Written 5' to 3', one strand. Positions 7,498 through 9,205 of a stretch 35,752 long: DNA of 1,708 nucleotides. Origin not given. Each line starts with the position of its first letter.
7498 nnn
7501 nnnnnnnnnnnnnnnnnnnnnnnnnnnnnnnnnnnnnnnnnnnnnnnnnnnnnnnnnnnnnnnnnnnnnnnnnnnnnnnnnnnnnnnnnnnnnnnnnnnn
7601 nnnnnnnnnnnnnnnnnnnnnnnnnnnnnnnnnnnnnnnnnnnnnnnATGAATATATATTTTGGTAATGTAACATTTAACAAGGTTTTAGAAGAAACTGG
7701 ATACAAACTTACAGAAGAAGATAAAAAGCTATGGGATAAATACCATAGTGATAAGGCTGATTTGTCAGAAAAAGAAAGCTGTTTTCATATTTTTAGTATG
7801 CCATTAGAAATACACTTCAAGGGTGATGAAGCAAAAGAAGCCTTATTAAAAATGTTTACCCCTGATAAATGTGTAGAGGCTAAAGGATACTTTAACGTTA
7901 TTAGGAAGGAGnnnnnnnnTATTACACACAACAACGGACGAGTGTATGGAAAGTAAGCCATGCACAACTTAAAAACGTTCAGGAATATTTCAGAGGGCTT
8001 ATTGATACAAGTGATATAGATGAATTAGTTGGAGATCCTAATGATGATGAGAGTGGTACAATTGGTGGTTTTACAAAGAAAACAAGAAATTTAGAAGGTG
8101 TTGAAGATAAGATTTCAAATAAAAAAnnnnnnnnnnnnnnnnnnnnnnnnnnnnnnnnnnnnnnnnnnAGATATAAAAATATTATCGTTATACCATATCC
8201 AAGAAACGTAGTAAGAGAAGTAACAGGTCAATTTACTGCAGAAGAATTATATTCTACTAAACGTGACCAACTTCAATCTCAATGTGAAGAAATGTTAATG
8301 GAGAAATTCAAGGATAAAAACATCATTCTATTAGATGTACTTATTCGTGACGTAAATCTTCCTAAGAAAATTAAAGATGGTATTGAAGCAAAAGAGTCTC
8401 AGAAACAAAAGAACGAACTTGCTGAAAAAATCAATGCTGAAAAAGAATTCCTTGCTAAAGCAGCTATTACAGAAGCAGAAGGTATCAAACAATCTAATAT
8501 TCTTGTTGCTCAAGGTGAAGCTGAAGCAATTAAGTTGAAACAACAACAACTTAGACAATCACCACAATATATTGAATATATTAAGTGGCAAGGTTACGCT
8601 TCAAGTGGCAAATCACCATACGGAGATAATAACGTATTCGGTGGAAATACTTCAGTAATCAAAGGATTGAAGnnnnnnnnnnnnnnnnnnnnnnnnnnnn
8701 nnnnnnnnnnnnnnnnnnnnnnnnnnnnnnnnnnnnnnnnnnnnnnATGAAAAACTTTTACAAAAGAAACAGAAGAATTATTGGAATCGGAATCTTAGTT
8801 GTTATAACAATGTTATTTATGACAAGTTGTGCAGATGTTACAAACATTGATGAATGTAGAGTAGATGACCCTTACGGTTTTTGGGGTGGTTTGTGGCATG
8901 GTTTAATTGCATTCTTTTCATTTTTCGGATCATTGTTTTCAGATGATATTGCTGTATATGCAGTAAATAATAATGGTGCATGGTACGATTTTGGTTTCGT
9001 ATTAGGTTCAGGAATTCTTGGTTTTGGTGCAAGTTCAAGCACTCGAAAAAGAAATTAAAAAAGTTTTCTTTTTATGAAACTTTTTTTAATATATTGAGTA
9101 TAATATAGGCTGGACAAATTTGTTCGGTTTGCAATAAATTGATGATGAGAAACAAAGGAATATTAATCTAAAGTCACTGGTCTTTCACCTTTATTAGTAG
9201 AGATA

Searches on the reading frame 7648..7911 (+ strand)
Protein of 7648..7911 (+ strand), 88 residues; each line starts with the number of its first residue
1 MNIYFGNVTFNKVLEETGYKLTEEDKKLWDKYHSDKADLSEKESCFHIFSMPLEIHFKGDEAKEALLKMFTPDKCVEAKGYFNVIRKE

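Call 9: search_protein_families(library=pfam, max_evalue=0.1, proteins=[window:7648-7911:+])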
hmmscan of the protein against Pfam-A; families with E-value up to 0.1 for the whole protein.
window:7648-7911:+ (88 aa): 1 family
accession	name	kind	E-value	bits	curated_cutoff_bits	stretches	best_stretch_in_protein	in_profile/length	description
PF25167.1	DUF7829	-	0.0028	17.5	28.6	1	9-50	78-119/224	Domain of unknown function (DUF7829)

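Call 24: search_protein_families(library=phrogs, max_evalue=0.001, proteins=[window:7648-7911:+])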
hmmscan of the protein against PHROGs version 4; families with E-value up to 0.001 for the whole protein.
window:7648-7911:+ (88 aa): 0 families

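Call 65: find_related_loci(query=window:7648-7911:+, collection=viral_contigs, flank=5000)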
Query window:7648-7911:+ (88 aa) in viral_contigs; peptide patterns used: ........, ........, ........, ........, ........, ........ (x = any residue, [..] = any of these).
35 stretches matched a pattern; 3 encode a relative of the query (tblastn E <= 1e-3); 3 distinct loci.
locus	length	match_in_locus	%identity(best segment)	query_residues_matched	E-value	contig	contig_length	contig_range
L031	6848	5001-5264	90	1-88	5e-53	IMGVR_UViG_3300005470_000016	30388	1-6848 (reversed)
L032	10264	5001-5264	84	1-88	6e-50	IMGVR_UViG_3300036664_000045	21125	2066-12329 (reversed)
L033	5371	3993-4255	88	1-88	1e-44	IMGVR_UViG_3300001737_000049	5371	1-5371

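Call 81: search_protein_families(library=ncbifam, max_evalue=0.001, proteins=[window:7648-7911:+])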
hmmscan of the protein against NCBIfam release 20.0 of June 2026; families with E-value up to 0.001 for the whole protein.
window:7648-7911:+ (88 aa): 0 families

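Call 82: search_protein_families(library=padloc, max_evalue=0.001, proteins=[window:7648-7911:+])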
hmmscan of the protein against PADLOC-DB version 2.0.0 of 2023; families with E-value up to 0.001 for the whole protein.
window:7648-7911:+ (88 aa): 0 families

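Call 97: search_solved_structures(query=window:7648-7911:+, max_evalue=1)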
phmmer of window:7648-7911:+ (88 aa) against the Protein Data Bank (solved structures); distinct sequences matched with E-value up to 1: 3.
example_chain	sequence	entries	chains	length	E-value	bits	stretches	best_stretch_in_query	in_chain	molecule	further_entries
7x88_A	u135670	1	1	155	0.36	14.6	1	42-86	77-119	Protein ENL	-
7b0t_A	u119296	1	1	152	0.48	14.2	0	42-86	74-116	Protein ENL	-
7e74_A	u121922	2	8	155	0.5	14.1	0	42-86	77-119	Protein ENL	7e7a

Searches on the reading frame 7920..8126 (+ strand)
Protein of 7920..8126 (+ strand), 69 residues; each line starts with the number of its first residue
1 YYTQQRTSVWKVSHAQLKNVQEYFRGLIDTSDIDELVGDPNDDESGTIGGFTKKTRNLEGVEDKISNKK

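Call 24: search_protein_families(library=phrogs, max_evalue=0.001, proteins=[window:7920-8126:+])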
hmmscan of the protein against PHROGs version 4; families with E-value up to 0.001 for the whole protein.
window:7920-8126:+ (69 aa): 0 families

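Call 55: search_protein_families(library=pfam, max_evalue=10, proteins=[window:7920-8126:+])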
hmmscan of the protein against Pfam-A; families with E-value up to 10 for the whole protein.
window:7920-8126:+ (69 aa): 0 families

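Call 73: find_related_loci(query=window:7920-8126:+, collection=viral_contigs, flank=5000)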
Query window:7920-8126:+ (69 aa) in viral_contigs; peptide patterns used: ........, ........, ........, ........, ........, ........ (x = any residue, [..] = any of these).
13 stretches matched a pattern, but none encodes a relative of the query by tblastn (E <= 1e-3).

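Call 83: search_protein_representatives(protein=window:7920-8126:+)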
Query: 69 residues. Proteins with E-value up to 0.001 (for the whole library): 4; up to 1e-10: 1; up to 1e-30: 0. The best 4 are listed.
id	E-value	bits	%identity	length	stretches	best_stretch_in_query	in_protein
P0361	4.8e-14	67.7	39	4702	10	22-52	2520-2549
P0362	1.8e-05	40.7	-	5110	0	-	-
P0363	1.3e-04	38.0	45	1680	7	14-40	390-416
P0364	3.2e-04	36.7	37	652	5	4-42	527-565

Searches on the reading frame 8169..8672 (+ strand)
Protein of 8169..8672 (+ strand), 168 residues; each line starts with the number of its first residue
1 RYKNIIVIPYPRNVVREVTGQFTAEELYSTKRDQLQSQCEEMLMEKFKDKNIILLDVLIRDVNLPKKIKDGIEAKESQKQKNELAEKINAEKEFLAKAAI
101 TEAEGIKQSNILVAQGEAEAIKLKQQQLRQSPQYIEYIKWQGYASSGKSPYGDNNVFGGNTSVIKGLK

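Call 9: search_protein_families(library=pfam, max_evalue=0.1, proteins=[window:8169-8672:+])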
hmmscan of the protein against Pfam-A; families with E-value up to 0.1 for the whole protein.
window:8169-8672:+ (168 aa): 2 families
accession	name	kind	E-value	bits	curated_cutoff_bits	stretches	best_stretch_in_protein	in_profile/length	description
PF01145.31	Band_7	-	1.6e-12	48.3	23.6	1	9-93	93-175/176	SPFH domain / Band 7 family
PF13421.11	Band_7_1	-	0.018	15.1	24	1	28-77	159-208/211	SPFH domain-Band 7 family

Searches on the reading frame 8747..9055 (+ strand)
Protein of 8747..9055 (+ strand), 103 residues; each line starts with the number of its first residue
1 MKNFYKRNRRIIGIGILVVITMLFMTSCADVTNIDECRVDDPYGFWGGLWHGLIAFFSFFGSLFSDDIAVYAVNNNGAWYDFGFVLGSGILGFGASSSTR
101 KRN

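Call 24: search_protein_families(library=phrogs, max_evalue=0.001, proteins=[window:8747-9055:+])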
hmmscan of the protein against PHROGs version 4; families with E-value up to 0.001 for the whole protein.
window:8747-9055:+ (103 aa): 1 family
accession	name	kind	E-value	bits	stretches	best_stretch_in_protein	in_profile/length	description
phrog_30702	-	unknown function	4.4e-36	124.8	1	12-99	28-114/115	-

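Call 98: search_solved_structures(query=window:8747-9055:+, max_evalue=1)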
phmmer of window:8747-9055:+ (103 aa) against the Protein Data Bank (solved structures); distinct sequences matched with E-value up to 1: 1.
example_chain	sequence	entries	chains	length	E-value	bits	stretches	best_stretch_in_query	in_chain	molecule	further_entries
3jau_H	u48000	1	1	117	0.69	13.4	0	60-84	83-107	Heavy chain of Fab fragment variable region of antibody D5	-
